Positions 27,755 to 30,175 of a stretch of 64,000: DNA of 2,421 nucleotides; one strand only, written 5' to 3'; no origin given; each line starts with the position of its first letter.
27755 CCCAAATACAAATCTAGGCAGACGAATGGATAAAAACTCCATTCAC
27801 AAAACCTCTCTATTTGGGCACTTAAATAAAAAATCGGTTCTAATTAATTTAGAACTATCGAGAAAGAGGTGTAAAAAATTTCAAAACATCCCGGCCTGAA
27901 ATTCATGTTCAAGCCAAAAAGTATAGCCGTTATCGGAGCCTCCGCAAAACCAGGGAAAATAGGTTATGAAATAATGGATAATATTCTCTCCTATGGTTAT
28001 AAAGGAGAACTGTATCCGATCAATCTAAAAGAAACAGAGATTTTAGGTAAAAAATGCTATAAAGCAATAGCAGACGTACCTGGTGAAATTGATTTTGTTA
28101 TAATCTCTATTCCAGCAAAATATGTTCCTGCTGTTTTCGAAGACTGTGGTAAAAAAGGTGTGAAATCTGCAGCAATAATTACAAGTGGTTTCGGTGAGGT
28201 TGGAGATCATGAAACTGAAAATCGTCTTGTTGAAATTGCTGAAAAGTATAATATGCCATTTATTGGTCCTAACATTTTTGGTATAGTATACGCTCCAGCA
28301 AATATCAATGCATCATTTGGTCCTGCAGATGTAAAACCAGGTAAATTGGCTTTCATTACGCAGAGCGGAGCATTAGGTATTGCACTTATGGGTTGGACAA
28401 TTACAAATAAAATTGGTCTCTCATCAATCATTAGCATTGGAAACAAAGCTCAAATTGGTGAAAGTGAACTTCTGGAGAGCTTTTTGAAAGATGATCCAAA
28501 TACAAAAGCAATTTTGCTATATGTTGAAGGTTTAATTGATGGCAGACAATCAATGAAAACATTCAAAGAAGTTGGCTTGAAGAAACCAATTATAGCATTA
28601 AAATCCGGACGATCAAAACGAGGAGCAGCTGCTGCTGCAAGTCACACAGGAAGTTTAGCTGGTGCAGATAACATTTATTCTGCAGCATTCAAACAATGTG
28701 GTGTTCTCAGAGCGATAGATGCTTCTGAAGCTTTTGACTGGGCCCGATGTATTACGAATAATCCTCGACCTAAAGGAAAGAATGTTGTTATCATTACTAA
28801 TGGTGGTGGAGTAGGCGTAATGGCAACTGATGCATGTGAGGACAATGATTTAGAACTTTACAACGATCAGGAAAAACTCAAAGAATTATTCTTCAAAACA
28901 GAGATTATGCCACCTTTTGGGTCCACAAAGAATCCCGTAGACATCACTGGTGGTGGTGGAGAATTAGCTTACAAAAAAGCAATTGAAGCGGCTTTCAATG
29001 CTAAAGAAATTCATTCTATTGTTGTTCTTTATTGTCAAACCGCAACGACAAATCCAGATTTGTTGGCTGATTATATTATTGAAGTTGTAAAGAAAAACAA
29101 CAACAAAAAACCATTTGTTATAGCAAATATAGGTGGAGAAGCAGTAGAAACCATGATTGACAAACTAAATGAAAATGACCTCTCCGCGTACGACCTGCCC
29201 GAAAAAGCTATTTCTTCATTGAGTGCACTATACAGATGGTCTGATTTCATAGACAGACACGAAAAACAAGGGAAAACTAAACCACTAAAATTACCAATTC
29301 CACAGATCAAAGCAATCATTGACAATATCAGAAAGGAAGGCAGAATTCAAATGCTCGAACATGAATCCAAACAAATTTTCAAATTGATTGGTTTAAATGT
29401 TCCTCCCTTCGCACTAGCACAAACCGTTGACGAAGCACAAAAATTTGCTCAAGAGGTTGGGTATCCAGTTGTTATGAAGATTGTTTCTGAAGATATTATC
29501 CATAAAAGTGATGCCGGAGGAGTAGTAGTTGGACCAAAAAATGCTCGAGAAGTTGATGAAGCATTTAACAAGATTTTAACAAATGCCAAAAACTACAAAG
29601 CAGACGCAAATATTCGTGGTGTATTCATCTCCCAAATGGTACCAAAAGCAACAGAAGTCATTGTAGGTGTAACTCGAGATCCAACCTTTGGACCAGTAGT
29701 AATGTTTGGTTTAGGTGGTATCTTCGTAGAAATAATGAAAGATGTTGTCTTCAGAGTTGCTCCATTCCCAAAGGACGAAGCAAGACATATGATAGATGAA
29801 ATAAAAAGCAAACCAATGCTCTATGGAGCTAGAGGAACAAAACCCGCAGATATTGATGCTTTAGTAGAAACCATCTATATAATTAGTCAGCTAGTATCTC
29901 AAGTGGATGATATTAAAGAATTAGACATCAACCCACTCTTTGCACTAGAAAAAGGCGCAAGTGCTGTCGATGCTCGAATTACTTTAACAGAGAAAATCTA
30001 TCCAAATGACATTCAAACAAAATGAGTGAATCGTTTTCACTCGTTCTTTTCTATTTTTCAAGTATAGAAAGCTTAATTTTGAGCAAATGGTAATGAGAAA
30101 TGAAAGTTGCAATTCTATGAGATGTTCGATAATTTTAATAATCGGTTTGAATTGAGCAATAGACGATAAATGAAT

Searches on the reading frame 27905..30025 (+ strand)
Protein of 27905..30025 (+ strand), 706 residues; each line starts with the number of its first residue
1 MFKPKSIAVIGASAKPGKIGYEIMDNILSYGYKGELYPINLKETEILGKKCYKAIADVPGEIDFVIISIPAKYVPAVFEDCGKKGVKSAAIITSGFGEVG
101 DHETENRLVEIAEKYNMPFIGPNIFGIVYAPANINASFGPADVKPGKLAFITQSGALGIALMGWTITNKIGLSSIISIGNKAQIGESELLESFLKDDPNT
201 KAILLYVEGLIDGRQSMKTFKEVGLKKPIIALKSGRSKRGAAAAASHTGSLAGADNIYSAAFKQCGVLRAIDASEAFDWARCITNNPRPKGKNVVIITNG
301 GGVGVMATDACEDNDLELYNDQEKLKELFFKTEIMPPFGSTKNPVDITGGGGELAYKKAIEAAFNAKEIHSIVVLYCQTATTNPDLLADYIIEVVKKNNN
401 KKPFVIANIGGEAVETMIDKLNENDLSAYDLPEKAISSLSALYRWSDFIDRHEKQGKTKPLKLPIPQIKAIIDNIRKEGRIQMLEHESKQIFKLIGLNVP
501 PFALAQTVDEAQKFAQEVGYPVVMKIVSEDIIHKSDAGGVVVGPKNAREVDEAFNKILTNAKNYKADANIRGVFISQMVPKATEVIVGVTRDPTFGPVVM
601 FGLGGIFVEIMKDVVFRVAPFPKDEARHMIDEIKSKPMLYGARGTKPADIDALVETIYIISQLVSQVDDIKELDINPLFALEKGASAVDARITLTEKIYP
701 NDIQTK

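Call 6: search_protein_families(library=pfam, proteins=[window:27905-30025:+], max_evalue=0.01)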
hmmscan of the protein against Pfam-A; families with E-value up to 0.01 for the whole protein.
window:27905-30025:+ (706 aa): 7 families
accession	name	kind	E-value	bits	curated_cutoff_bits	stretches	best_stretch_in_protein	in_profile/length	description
PF13549.11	ATP-grasp_5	-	8.3e-81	271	27.6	1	475-694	2-221/221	ATP-grasp domain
PF13607.11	Succ_CoA_lig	-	3.7e-47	160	27.4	1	145-282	1-137/138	Succinyl-CoA ligase like flavodoxin domain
PF19045.5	Ligase_CoA_2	-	2.3e-24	86.7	23.7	1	294-446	1-155/162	Ligase-CoA domain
PF13380.12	CoA_binding_2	-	2.1e-23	83.4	22.8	1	5-128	1-114/116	CoA binding domain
PF02629.25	CoA_binding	-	6.3e-13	49.8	22.3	1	3-95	2-97/97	CoA binding domain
PF08442.15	ATP-grasp_2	-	8.8e-07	29.2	29.5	1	483-678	2-200/202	ATP-grasp domain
PF02786.22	CPSase_L_D2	-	0.00055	19.9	19.8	1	488-630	5-141/211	Carbamoyl-phosphate synthase L chain, ATP binding domain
